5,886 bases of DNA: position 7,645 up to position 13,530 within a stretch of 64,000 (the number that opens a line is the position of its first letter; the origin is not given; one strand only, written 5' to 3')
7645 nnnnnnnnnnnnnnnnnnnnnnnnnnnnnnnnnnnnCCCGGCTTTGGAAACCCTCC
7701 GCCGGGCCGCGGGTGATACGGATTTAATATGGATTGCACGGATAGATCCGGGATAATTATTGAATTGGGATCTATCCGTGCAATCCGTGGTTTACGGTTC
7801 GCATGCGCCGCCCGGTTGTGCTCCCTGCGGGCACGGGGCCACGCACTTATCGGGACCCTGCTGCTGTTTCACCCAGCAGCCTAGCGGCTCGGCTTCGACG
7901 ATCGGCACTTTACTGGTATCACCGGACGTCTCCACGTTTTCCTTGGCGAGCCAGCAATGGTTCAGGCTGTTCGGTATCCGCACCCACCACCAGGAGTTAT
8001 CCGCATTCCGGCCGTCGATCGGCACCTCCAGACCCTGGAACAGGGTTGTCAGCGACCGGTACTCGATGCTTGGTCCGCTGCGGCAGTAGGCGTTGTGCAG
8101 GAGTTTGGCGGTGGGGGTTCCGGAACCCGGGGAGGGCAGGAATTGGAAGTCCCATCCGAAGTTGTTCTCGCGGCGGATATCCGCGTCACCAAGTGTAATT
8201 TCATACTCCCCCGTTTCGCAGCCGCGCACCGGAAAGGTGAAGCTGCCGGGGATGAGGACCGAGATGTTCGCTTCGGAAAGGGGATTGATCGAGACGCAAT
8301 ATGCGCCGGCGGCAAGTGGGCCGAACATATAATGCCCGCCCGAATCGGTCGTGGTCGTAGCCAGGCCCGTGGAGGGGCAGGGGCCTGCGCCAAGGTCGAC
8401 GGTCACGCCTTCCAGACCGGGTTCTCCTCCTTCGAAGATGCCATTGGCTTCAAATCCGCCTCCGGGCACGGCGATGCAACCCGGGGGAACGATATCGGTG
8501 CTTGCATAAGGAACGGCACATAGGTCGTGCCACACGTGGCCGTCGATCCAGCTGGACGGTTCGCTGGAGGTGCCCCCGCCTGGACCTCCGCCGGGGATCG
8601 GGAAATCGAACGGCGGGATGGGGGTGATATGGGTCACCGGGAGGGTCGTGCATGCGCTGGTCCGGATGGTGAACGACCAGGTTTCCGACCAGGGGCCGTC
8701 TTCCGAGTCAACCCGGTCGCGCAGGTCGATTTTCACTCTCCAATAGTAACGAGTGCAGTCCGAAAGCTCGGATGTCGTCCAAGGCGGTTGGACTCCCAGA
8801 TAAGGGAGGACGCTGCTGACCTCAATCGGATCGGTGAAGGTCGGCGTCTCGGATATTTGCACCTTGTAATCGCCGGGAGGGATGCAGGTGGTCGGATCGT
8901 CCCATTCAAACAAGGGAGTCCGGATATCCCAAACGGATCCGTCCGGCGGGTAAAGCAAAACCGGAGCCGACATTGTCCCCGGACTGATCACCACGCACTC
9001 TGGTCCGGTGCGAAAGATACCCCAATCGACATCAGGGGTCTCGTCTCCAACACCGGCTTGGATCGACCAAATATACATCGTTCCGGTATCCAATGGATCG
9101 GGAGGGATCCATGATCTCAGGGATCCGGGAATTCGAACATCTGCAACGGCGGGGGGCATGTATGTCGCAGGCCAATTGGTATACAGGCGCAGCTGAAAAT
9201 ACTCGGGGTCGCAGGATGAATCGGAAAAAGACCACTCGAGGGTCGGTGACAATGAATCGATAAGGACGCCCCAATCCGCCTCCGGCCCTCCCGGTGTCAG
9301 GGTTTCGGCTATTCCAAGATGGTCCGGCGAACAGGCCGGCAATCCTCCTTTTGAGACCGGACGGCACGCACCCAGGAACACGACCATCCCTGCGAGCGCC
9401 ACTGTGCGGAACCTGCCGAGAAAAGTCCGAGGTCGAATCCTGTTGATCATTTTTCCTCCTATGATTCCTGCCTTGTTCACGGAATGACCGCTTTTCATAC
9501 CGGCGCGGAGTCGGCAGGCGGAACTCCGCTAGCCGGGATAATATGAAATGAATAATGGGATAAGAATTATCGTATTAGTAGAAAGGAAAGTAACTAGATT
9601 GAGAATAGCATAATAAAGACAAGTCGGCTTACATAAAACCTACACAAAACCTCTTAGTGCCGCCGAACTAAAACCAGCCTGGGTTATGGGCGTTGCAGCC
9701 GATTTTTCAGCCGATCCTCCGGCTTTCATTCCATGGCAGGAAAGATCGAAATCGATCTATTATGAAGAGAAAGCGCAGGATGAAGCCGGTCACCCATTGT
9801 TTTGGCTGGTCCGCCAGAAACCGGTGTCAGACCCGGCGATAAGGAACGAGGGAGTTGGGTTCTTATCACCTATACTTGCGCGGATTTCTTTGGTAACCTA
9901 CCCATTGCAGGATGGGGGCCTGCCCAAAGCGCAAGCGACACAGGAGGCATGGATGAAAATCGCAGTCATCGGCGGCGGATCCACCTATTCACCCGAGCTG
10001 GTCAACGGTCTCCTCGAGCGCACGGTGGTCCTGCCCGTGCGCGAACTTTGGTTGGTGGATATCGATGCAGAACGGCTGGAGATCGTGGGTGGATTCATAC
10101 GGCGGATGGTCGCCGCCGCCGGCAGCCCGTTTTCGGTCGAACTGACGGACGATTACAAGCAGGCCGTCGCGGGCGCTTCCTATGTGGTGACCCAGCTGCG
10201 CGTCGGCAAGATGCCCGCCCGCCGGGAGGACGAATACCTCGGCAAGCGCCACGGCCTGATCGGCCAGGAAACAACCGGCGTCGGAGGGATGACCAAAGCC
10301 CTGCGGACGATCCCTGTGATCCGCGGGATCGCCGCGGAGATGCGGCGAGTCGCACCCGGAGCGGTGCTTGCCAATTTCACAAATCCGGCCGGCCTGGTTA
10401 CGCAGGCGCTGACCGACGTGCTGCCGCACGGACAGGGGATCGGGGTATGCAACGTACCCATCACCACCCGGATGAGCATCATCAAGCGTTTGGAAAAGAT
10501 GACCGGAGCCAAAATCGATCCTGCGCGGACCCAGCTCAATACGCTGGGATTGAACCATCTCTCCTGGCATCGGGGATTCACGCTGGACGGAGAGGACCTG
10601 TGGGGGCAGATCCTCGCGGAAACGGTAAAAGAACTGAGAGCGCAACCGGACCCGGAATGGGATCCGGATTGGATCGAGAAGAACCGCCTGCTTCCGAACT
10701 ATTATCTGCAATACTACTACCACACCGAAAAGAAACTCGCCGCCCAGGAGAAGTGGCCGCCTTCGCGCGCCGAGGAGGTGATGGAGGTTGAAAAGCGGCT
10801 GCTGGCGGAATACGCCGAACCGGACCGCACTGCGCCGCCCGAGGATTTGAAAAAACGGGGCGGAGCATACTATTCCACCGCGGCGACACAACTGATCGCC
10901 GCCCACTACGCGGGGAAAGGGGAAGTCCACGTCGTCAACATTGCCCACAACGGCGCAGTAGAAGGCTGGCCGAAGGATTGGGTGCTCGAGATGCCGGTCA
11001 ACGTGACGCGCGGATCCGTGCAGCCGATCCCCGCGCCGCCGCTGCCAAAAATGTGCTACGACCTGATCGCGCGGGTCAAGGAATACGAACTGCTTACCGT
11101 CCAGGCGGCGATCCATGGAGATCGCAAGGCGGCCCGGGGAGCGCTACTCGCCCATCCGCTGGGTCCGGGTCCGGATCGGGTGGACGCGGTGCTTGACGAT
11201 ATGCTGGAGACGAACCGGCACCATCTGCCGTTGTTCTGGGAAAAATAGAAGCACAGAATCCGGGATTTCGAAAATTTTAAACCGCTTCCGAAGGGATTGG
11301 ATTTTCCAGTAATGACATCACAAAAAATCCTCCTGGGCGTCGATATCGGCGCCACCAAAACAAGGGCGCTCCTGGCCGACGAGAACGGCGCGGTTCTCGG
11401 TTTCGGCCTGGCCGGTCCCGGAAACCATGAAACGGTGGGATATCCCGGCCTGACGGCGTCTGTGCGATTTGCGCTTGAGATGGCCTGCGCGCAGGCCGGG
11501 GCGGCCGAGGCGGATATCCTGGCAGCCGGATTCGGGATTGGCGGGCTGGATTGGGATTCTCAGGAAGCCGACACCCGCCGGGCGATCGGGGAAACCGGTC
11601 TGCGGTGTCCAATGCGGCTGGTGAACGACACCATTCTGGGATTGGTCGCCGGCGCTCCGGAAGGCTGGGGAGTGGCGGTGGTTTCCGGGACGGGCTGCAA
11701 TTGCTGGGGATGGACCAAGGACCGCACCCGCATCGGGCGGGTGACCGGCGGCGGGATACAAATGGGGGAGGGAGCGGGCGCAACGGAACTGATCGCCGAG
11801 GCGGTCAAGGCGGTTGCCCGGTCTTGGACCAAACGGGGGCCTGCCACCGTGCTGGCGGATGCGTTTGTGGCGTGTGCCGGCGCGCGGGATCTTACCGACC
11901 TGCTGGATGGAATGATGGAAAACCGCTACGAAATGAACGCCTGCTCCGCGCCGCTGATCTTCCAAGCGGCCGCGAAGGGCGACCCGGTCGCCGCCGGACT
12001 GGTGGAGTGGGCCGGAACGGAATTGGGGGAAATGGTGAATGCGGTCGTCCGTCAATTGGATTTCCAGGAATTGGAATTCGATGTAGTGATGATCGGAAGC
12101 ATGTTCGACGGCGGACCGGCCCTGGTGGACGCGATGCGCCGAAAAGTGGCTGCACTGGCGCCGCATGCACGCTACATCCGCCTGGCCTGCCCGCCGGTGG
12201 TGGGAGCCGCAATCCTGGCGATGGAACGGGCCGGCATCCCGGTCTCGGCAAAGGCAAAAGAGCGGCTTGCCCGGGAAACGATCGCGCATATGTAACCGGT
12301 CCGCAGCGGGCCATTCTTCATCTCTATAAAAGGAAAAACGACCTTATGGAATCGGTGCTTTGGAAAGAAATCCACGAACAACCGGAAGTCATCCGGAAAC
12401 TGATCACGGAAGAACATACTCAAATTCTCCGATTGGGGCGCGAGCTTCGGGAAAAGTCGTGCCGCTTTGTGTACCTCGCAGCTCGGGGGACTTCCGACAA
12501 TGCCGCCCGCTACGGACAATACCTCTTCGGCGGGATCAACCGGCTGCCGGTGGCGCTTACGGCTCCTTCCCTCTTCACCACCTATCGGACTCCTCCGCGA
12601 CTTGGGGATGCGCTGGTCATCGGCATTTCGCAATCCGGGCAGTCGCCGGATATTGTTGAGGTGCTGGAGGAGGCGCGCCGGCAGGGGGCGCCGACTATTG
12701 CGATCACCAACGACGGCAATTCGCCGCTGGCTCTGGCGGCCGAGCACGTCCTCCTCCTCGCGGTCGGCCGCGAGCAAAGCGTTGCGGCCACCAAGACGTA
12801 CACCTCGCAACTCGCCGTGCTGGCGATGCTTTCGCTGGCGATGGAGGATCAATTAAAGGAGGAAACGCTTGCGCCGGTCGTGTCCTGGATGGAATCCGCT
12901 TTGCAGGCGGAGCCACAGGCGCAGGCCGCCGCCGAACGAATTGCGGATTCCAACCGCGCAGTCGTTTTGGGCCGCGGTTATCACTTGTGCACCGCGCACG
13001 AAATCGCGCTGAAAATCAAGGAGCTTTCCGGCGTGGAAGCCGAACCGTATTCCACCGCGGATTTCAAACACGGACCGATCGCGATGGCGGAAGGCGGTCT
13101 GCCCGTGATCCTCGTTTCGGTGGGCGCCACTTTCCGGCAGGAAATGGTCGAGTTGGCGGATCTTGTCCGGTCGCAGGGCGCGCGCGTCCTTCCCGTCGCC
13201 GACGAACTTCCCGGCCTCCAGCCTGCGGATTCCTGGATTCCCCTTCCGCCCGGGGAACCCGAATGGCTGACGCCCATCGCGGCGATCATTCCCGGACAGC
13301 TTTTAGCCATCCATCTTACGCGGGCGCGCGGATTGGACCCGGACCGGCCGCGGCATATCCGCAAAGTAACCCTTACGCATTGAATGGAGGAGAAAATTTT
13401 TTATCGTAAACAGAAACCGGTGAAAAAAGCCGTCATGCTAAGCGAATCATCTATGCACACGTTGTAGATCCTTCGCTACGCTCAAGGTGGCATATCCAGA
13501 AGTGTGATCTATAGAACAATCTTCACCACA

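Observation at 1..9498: Tandem array of five surface proteins; the four complete genes share one ~105-aa C-terminal SH3b-like plus six-cysteine module on different ectodomains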

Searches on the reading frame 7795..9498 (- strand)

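Call 7: search_protein_families(library=pfam, proteins=[window:7795-9498:-], max_evalue=1)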
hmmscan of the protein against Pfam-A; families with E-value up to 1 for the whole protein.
window:7795-9498:- (568 aa): 6 families
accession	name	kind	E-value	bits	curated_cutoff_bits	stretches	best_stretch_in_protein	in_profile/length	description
PF17210.9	SdrD_B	-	1.6e-09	38.4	29.7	1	350-406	12-66/112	SdrD B-like domain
PF25788.1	Ig_Rha78A_N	-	4.3e-06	27.4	27.4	1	194-278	19-101/105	Rha78A-like, N-terminal immunoglobulin domain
PF08239.17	SH3_3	-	0.00093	19.8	27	1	469-510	2-42/54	Bacterial SH3 domain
PF13620.12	CarboxypepD_reg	-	0.0017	19.1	32.3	1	362-404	14-54/82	Carboxypeptidase regulatory-like domain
PF22902.2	NOMO1-like_9th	-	0.025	14.8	27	1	359-397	10-47/75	BOS complex subunit NOMO1-like, beta sandwich domain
PF18925.5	DUF5675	-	0.11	12.8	26.7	1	203-230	35-63/114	Family of unknown function (DUF5675)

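Call 8: search_protein_families(library=ncbifam, proteins=[window:7795-9498:-], max_evalue=1)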
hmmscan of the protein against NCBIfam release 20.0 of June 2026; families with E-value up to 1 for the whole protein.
window:7795-9498:- (568 aa): 2 families
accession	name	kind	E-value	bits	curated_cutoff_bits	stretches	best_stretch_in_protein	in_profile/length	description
NF012181.0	MSCRAMM_SdrD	exception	0.047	11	2500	1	352-403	695-744/1379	MSCRAMM family adhesin SdrD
TIGR04211.1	SH3_and_anchor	equivalog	0.32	10.6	65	1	471-522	9-58/198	TIGR04211 family SH3 domain-containing protein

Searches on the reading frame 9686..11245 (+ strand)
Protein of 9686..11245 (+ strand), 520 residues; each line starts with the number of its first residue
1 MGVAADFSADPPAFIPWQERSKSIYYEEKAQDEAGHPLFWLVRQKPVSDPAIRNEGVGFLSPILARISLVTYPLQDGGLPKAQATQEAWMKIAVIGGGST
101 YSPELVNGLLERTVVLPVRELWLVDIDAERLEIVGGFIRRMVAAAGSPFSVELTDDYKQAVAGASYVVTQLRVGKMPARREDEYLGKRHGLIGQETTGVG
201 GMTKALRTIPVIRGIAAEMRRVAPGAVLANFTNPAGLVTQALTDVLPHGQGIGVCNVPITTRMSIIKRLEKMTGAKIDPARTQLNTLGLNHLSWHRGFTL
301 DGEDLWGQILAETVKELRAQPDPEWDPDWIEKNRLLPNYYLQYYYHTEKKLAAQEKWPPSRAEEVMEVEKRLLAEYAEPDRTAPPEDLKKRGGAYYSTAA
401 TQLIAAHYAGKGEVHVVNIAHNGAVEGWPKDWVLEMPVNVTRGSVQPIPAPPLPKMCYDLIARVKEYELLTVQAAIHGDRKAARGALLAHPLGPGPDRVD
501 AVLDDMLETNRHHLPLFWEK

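Call 39: search_protein_families(library=pfam, proteins=[window:9686-11245:+], max_evalue=0.00001)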
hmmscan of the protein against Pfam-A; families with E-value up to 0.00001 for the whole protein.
window:9686-11245:+ (520 aa): 2 families
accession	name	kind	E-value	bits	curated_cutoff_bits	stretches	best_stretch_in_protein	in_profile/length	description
PF02056.22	Glyco_hydro_4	-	5.6e-51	173.1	23.2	1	91-269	1-181/183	Family 4 glycosyl hydrolase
PF11975.13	Glyco_hydro_4C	-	3.2e-43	148.6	24.1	1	287-492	2-210/211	Family 4 glycosyl hydrolase C-terminal domain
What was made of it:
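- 9686..14457 (+): Context only: a divergently transcribed GH4, BadF-type sugar kinase, SIS and YdjC cluster that looks like amino-sugar or chitobiose catabolism. It is syntenic with the array in relatives. A functional link is not shown. Pfam in call 39.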

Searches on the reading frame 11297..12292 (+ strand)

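Call 39: search_protein_families(library=pfam, proteins=[window:11297-12292:+], max_evalue=0.00001)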
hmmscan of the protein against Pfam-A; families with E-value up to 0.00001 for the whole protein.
window:11297-12292:+ (332 aa): 1 family
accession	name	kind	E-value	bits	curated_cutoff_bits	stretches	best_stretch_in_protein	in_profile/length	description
PF01869.26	BcrAD_BadFG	-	3.3e-19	69.9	31.5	1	13-308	1-271/271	BadF/BadG/BcrA/BcrD ATPase family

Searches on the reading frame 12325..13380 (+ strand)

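Call 39: search_protein_families(library=pfam, proteins=[window:12325-13380:+], max_evalue=0.00001)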
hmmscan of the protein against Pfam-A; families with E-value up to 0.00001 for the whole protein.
window:12325-13380:+ (352 aa): 2 families
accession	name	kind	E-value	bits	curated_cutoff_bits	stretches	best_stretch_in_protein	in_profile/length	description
PF01380.27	SIS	-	2.2e-37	128.2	25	2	47-170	6-129/131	SIS domain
PF13580.11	SIS_2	-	5.9e-07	30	27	1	92-128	102-137/138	SIS domain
